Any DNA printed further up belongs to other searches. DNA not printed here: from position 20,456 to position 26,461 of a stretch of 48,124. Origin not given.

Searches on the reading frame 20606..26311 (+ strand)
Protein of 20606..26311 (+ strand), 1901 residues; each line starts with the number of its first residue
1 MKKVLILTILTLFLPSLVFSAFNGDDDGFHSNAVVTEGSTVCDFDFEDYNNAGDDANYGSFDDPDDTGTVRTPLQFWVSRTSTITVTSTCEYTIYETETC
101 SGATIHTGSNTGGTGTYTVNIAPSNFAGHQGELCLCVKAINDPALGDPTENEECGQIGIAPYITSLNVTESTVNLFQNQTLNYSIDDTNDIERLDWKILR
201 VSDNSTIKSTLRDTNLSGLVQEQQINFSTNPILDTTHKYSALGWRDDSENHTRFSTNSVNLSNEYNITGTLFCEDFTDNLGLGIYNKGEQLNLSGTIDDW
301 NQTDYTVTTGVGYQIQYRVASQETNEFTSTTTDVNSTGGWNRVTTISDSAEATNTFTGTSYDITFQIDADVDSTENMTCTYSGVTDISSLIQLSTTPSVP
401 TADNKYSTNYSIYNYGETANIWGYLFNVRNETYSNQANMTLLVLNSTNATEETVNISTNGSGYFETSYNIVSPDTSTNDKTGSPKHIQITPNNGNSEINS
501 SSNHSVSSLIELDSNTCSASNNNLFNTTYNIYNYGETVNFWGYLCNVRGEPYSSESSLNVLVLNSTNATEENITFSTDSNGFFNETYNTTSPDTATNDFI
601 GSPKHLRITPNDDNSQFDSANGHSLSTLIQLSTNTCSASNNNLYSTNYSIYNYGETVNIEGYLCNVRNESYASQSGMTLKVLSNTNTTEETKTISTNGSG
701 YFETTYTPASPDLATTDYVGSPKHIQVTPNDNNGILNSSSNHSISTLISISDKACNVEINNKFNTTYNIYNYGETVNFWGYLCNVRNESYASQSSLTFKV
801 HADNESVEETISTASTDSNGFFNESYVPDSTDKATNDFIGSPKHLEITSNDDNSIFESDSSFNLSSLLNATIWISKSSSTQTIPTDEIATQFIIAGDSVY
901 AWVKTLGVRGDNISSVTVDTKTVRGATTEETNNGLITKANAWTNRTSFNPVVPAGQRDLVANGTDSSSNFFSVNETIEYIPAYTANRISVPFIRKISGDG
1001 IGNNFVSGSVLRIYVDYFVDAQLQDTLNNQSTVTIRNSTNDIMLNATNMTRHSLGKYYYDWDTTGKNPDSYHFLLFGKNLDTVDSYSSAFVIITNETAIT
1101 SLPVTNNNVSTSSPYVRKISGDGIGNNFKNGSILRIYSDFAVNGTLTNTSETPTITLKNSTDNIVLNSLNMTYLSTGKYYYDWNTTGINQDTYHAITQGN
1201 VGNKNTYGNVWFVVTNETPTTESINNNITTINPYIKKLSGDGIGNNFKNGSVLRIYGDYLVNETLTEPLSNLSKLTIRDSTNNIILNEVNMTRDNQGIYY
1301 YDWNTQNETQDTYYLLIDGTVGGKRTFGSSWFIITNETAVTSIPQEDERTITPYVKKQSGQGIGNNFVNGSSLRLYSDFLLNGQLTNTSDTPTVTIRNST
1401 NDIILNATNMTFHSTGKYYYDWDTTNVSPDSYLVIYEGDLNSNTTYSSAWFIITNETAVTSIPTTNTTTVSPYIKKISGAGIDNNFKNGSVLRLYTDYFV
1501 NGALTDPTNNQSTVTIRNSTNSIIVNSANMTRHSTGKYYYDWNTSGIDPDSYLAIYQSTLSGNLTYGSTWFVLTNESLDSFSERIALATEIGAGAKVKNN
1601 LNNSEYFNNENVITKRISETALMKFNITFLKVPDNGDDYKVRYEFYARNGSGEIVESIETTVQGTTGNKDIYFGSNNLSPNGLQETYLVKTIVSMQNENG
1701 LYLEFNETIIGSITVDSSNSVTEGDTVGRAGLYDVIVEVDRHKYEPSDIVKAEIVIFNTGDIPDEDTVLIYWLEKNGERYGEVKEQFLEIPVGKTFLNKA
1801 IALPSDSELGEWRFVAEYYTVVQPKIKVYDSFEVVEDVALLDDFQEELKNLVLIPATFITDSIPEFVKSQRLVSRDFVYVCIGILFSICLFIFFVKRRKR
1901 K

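Call 10: search_protein_families(library=pfam, proteins=[window:20606-26311:+], max_evalue=0.01)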
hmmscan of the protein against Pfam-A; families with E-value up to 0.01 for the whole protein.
window:20606-26311:+ (1901 aa): 1 family
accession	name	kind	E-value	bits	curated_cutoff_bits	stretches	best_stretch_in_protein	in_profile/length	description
PF01835.25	MG2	-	1.4e-15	57.8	32.8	0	1737-1820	4-84/96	MG2 domain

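Call 11: search_protein_families(library=phrogs, proteins=[window:20606-26311:+], max_evalue=0.01)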
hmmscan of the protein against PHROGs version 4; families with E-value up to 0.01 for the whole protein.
window:20606-26311:+ (1901 aa): 1 family
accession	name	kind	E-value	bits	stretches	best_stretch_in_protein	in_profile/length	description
phrog_18294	-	unknown function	4.6e-07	31.1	0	1271-1317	34-82/104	-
